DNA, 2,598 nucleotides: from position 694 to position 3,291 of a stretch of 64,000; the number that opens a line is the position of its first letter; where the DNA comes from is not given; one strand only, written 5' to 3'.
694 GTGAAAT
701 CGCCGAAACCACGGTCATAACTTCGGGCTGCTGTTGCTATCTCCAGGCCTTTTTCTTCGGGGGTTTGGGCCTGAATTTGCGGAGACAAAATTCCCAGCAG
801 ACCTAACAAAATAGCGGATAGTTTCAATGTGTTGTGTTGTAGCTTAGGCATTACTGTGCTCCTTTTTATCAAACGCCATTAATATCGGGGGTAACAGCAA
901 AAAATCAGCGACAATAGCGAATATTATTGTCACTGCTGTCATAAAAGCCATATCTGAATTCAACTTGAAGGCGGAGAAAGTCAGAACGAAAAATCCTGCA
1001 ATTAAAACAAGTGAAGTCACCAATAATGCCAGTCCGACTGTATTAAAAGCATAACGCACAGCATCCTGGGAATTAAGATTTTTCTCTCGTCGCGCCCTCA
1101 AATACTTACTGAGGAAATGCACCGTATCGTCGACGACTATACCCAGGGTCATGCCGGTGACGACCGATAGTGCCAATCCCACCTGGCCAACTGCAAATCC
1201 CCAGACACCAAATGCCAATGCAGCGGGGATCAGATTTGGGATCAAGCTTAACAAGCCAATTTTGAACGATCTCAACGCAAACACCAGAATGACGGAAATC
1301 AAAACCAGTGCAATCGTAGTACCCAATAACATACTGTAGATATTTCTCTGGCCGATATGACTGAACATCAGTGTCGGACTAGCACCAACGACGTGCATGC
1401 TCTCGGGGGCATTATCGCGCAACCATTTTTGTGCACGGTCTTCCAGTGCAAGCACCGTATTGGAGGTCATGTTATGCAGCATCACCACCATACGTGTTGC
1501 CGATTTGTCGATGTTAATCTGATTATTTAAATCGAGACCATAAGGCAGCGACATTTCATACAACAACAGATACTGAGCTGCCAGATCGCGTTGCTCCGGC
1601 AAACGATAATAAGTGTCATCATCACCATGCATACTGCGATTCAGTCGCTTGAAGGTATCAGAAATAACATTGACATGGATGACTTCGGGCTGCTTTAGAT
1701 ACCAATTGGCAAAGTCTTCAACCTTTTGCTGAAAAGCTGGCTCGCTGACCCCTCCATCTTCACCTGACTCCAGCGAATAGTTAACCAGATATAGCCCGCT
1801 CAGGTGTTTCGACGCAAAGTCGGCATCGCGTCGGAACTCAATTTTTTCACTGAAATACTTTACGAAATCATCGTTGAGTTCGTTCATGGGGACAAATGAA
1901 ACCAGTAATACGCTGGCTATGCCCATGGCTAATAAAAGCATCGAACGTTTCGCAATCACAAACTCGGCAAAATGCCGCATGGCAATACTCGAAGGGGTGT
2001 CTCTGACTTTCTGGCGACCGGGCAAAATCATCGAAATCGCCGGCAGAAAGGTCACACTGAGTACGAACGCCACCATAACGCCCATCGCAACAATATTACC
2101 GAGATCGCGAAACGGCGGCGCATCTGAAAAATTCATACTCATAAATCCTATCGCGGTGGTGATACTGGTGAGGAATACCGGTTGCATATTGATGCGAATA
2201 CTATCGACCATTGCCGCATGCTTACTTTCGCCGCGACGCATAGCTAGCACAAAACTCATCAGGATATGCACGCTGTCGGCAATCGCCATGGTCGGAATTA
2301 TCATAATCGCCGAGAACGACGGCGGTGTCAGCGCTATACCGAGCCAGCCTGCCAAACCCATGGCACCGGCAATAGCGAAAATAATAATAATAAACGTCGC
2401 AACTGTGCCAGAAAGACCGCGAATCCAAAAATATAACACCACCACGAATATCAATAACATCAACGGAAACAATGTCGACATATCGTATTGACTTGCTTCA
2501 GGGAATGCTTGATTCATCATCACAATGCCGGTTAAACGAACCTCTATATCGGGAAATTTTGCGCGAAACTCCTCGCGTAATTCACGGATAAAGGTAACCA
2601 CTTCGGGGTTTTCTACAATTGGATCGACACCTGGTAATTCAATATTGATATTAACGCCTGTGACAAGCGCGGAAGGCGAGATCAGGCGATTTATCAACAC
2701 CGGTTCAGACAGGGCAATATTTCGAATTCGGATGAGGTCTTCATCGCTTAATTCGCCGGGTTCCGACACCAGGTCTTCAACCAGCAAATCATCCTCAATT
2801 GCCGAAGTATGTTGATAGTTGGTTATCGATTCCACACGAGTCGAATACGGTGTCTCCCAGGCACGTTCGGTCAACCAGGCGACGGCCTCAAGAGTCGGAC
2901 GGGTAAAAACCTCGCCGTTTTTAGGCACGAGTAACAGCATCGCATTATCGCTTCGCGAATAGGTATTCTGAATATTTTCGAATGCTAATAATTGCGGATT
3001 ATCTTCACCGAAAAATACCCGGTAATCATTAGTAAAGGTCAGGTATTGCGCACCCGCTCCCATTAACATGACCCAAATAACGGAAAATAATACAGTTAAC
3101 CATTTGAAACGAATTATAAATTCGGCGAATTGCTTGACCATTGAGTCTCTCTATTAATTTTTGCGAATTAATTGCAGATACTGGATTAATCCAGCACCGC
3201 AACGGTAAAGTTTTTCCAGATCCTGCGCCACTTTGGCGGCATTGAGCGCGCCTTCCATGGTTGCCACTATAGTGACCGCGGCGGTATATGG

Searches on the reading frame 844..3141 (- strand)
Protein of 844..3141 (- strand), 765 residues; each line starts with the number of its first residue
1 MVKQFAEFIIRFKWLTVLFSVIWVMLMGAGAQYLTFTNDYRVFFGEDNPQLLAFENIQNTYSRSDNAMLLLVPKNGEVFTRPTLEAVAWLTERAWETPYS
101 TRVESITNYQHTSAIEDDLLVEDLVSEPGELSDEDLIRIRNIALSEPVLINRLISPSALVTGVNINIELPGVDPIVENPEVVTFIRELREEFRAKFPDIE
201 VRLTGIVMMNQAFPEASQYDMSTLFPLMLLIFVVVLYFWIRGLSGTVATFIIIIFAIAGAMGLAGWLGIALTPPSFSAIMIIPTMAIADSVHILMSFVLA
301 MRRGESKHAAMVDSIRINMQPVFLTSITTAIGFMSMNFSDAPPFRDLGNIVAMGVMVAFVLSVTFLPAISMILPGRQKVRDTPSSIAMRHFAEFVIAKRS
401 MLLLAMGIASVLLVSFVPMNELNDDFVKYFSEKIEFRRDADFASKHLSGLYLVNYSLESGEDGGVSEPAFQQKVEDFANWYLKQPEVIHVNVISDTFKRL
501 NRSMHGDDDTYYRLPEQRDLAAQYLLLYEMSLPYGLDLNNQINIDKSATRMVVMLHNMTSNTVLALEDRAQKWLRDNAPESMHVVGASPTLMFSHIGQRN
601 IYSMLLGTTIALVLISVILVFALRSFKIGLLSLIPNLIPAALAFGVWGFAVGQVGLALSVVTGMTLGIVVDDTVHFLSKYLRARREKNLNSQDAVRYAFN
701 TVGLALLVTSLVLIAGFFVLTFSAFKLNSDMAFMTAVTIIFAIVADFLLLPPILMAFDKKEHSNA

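Call 45: search_protein_families(library=pfam, proteins=[window:844-3141:-], max_evalue=0.00001)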
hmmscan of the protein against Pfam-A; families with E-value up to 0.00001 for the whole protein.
window:844-3141:- (765 aa): 2 families
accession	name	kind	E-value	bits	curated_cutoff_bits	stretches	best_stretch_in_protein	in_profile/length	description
PF03176.21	MMPL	-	4.8e-28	98.5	20.5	2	177-377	102-305/333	MMPL family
PF00873.25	ACR_tran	-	3.3e-08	32.2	28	1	573-748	305-476/1021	AcrB/AcrD/AcrF family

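Call 46: search_protein_families(library=padloc, proteins=[window:844-3141:-])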
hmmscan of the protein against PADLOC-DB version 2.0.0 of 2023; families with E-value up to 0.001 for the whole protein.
window:844-3141:- (765 aa): 0 families
